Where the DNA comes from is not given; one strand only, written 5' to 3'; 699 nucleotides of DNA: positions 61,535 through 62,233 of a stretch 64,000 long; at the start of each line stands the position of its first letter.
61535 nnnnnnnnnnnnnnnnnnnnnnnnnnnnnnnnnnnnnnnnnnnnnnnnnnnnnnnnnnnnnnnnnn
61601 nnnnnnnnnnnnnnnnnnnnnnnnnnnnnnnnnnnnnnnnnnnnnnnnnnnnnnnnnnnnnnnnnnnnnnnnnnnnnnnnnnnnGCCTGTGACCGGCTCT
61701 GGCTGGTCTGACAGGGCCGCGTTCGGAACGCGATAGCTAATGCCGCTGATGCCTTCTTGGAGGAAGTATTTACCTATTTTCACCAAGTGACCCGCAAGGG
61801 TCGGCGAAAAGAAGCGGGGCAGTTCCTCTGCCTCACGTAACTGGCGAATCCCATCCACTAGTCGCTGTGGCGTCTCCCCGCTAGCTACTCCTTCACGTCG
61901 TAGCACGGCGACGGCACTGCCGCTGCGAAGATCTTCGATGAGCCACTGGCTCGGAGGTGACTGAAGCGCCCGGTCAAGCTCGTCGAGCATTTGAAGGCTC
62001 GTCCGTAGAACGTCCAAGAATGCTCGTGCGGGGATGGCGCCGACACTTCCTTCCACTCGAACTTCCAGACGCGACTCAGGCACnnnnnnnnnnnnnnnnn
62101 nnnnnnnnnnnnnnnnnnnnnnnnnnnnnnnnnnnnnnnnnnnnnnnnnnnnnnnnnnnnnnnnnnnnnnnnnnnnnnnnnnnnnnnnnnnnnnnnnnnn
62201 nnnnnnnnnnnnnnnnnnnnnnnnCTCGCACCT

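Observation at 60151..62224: Unknown 283-306 aa protein + PIN nuclease + SF2-helicase stub form one collinear, translationally coupled module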

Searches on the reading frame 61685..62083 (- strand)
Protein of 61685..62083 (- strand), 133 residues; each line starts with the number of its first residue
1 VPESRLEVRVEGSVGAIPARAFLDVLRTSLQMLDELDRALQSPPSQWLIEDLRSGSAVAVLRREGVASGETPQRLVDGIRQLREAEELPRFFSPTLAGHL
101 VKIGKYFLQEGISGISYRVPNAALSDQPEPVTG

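Call 89: predict_structure(alignment_id=A8)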
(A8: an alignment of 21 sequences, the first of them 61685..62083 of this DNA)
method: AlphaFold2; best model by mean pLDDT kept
length: 133 residues; sequences in the alignment: 21
mean_pLDDT: 91.1   pTM: 0.86
mean pLDDT of the five models: 91.1, 90.6, 90.1, 90.1, 89.6
residues with pLDDT >= 90: 101; 70-90: 27; 50-70: 5; < 50: 0
segments of 3 or more residues with pLDDT < 50: none
pLDDT, mean of each block of 10 residues (from residue 1): 89 94 97 95 92 90 85 95 91 95 91 95 81 73
secondary structure, 60 per line:
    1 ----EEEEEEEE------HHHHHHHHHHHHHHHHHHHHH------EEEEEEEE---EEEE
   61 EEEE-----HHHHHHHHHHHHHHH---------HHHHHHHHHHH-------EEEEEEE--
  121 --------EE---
elements in order: E5-12 H19-39 E46-53 E57-64 H70-84 H94-104 E112-118
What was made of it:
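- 61730..62071 (-): N-terminal alpha+beta domain (residues 5-118), ferredoxin-like, with no close structural relative. The domain model has pLDDT 91.1 and pTM 0.86 (call 89).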

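Call 92: fold_search(model_id=the predicted structure, library=pdb)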
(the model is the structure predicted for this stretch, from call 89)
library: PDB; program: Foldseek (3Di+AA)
matches with E <= 10: 850; with E <= 0.001: 0
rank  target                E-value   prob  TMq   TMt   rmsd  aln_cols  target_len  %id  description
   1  5xzq_E                3.5e-02  0.63  0.34  0.39   6.4       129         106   12  Hydroxynitrile lyase from Passiflora edulis (PeHNL) (released 2017-11-22)
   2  1iuj_B                4.4e-02  0.94  0.45  0.53   6.2       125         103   12  The structure of TT1380 protein from thermus thermophilus (released 2003-09-09)
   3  1f3v_A                5.6e-02  0.63  0.32  0.28   7.7       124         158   14  Crystal structure of the complex between the N-terminal domain of TRADD and the TRAF domain of TRAF2 (released 2000-09-06)
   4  5xzt_C                5.9e-02  0.57  0.35  0.40   6.4       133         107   11  C-terminal peptide depleted mutant of hydroxynitrile lyase from Passiflora edulis (PeHNL) (released 2017-11-22)
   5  2op5_C                6.7e-02  0.47  0.34  0.36   6.0       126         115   10  CRYSTAL STRUCTURE OF A DIMERIC FERREDOXIN-LIKE PROTEIN (JCVI_PEP_1096672785533) FROM UNCULTURED MARINE ORGANISM AT 2.2 (released 2007-02-06)
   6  8iqh_H                9.5e-02  0.75  0.41  0.08   5.5       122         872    9  Structure of Full-Length AsfvPrimPol in Apo-Form (released 2023-07-26)
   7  5k9f                  9.5e-02  0.47  0.34  0.40   6.7       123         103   14  Crystal structure of a NIPSNAP domain protein from Burkholderia xenovorans (released 2016-06-15)
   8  5xzq_C                1.0e-01  0.38  0.32  0.36   6.6       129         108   12  Hydroxynitrile lyase from Passiflora edulis (PeHNL) (released 2017-11-22)
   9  3bn7                  1.1e-01  0.47  0.35  0.42   6.1       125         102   12  CRYSTAL STRUCTURE OF A DIMERIC FERREDOXIN-LIKE PROTEIN (CC_2267) FROM CAULOBACTER CRESCENTUS CB15 AT 1.64 A RESOLUTION (released 2007-12-25)
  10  6nuk_A                1.1e-01  0.35  0.27  0.32   6.9       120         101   11  De novo designed protein Ferredog-Diesel (released 2019-06-12)
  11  1iuj_A                1.1e-01  0.66  0.42  0.51   6.6       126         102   15  The structure of TT1380 protein from thermus thermophilus (released 2003-09-09)
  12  1vqy_D                1.2e-01  0.51  0.33  0.39   6.4       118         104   12  CRYSTAL STRUCTURE OF a NIPSNAP FAMILY PROTEIN (ATU5224) FROM AGROBACTERIUM TUMEFACIENS STR. C58 AT 2.40 A RESOLUTION (released 2005-01-18)
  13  3d3c_K                1.3e-01  0.28  0.26  0.34   6.8        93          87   12  Structural and functional analysis of the E. coli NusB-S10 transcription antitermination complex. (released 2009-01-13)
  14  7mn2_MODEL_1_A        1.3e-01  0.18  0.23  0.29   8.4        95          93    9  Rules for designing protein fold switches and their implications for the folding code (released 2022-05-18)
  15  2mq8_MODEL_1_A        1.4e-01  0.84  0.43  0.49   6.3       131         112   11  Solution NMR Structure of De novo designed protein LFR1 1 with ferredoxin fold, Northeast Structural Genomics  (released 2014-08-20)
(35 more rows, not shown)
